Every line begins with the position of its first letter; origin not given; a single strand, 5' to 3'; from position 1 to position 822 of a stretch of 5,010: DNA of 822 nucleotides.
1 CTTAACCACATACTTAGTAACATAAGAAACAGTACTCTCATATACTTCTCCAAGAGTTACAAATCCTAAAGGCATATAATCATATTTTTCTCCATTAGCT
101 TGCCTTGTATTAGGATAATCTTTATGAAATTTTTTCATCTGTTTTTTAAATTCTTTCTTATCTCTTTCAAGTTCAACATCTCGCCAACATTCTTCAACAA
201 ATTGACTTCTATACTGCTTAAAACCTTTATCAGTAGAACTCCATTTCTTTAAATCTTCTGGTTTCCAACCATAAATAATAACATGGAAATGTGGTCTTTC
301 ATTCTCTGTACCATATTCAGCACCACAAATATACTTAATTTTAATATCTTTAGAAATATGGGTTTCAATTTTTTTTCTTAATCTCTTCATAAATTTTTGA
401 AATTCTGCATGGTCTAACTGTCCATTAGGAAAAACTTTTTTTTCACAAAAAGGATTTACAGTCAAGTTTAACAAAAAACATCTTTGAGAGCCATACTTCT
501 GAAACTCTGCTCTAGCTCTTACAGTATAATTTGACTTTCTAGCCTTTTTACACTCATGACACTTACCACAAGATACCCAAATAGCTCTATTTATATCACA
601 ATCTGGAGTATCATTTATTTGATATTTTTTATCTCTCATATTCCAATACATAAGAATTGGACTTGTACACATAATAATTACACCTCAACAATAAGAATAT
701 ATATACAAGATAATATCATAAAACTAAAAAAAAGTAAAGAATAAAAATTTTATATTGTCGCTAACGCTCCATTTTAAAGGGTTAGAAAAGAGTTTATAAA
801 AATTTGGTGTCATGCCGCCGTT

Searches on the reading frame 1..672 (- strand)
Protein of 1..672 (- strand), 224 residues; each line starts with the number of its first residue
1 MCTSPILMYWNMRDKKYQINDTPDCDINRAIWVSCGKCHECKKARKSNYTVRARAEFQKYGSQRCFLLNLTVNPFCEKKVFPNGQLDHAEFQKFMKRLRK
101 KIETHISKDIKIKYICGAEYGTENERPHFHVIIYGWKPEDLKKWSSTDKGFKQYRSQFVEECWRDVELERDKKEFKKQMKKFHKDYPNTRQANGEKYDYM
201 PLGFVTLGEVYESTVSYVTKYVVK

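Call 17: search_protein_families(library=pfam, proteins=[window:1-672:-], max_evalue=0.01)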
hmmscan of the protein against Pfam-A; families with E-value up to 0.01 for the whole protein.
window:1-672:- (224 aa): 1 family
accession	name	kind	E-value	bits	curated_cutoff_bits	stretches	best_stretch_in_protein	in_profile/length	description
PF23343.2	REP_ORF2-G2P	-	8.8e-14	52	27.8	1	83-224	11-97/99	Replication-associated protein ORF2/G2P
